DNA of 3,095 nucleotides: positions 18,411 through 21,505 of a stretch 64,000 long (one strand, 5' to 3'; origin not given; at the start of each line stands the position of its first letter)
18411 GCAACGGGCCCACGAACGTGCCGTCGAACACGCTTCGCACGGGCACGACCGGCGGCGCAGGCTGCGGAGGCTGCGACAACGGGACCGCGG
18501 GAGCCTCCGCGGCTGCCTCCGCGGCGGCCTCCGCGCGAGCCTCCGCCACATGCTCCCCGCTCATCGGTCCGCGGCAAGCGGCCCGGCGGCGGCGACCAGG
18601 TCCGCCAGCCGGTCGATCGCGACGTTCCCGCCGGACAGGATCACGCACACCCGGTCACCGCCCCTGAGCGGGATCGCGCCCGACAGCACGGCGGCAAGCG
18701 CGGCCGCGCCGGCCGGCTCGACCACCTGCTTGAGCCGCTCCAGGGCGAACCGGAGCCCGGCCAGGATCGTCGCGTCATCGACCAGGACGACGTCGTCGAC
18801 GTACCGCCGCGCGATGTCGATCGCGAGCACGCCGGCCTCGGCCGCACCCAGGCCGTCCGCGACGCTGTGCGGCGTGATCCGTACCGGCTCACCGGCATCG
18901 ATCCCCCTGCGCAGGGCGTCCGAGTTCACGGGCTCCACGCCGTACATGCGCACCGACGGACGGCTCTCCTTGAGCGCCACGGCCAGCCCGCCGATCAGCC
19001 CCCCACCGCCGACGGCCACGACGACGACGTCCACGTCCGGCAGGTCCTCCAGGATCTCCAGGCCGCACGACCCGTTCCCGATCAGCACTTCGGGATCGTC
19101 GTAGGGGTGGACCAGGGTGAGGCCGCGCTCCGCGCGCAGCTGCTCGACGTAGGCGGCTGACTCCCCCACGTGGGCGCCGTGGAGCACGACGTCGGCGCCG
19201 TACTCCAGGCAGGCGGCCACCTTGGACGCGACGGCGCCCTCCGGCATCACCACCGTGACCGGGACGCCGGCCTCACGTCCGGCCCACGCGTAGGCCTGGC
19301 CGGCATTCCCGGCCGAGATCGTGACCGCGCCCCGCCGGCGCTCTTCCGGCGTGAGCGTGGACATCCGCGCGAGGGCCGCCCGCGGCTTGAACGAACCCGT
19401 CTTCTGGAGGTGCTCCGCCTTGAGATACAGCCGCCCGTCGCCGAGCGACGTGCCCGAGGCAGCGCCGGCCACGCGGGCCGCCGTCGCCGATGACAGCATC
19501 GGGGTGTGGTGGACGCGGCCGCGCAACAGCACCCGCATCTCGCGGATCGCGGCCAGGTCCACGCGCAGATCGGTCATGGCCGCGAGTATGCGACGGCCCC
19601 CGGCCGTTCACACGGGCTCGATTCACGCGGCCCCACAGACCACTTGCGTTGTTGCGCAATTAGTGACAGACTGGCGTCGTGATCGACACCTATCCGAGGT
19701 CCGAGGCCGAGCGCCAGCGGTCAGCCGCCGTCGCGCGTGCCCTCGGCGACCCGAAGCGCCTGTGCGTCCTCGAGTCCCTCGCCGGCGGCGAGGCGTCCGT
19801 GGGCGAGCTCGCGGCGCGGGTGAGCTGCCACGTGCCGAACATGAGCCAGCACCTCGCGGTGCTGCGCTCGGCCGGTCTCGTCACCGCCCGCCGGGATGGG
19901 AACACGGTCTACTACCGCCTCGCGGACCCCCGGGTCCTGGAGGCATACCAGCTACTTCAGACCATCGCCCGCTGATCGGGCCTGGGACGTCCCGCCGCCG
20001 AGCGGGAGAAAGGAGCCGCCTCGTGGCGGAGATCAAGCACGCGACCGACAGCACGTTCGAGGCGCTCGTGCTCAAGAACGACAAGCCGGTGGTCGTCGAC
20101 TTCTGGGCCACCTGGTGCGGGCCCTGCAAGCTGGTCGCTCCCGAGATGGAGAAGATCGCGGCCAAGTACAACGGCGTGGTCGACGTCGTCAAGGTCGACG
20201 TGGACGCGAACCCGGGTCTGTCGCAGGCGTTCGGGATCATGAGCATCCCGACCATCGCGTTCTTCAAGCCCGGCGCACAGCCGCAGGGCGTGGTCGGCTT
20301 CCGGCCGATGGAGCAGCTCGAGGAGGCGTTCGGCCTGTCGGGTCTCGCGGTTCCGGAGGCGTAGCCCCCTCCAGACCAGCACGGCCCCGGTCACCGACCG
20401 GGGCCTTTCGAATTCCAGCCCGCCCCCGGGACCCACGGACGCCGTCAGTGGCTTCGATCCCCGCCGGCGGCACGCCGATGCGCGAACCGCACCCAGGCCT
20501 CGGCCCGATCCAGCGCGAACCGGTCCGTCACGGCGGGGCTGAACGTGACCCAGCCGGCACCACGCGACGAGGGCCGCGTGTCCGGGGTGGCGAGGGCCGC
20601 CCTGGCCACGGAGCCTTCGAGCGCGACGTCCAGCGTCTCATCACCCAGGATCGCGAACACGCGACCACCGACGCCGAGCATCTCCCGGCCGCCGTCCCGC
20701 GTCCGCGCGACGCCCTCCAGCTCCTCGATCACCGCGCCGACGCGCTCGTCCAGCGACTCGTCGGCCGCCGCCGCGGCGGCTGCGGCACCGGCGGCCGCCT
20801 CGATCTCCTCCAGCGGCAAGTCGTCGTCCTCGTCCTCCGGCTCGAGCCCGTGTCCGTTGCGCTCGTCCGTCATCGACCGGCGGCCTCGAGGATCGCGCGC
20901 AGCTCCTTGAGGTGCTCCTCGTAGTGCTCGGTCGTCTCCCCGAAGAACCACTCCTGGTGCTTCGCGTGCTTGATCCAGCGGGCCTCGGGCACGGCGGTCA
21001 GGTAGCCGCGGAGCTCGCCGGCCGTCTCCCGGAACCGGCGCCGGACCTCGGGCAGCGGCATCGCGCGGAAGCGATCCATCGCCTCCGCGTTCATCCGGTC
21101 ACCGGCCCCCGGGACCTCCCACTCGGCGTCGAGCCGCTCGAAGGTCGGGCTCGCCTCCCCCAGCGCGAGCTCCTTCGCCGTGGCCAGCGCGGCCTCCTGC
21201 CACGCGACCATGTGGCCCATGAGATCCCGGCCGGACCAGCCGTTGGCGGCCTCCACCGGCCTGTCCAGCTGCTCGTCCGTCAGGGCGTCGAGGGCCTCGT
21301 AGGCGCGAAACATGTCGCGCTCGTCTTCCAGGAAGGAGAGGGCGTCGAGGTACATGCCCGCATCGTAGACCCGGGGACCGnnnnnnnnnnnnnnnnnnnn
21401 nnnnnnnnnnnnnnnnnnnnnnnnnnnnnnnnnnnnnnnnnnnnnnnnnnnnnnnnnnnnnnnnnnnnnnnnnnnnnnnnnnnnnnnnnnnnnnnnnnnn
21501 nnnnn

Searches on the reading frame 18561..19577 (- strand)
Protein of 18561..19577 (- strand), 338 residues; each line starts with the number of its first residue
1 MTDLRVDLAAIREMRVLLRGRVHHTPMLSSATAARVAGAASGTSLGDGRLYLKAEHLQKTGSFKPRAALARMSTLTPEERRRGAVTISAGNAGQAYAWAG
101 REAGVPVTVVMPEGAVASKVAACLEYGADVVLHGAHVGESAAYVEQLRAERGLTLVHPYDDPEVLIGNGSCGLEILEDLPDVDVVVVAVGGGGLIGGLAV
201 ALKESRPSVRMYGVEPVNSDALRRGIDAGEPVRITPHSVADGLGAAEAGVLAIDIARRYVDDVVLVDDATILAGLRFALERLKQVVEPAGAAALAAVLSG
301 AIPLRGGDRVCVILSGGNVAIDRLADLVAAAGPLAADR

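Call 25: search_protein_families(library=pfam, proteins=[window:18561-19577:-], max_evalue=0.0001)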
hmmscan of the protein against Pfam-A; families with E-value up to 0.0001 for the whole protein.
window:18561-19577:- (338 aa): 1 family
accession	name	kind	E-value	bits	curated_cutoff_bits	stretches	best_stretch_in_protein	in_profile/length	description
PF00291.31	PALP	-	5.4e-77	259.5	35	1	45-316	20-295/295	Pyridoxal-phosphate dependent enzyme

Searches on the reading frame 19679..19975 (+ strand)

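Call 25: search_protein_families(library=pfam, proteins=[window:19679-19975:+], max_evalue=0.0001)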
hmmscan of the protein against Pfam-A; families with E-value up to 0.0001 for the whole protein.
window:19679-19975:+ (98 aa): 4 families
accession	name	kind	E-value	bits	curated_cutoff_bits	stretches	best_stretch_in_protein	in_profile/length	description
PF12840.13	HTH_20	-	2.2e-12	47.2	27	1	22-69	1-49/51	Helix-turn-helix domain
PF01022.26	HTH_5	-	3.4e-11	43.3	22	1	24-69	1-46/47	Bacterial regulatory protein, arsR family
PF25212.1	HVO_A0114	-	3.4e-06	27.2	27.6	1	24-76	21-74/84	HVO_A0114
PF08100.18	Dimerisation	-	8.8e-05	22.7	25.6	0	27-82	27-84/93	O-methyltransferase dimerisation domain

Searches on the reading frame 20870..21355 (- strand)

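Call 26: search_protein_families(library=pfam, proteins=[window:20870-21355:-], max_evalue=0.0001)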
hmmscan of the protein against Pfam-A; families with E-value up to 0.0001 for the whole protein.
window:20870-21355:- (161 aa): 3 families
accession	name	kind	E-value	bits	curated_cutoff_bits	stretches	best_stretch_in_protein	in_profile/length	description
PF11716.13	MDMPI_N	-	5e-10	40.6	24.2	1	20-130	10-111/140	Mycothiol maleylpyruvate isomerase N-terminal domain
PF12867.12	DinB_2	-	8.9e-10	39.5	24.8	1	10-142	3-118/128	DinB superfamily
PF08020.16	DUF1706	-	5.3e-06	26.9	24.2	1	22-154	25-163/166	Protein of unknown function (DUF1706)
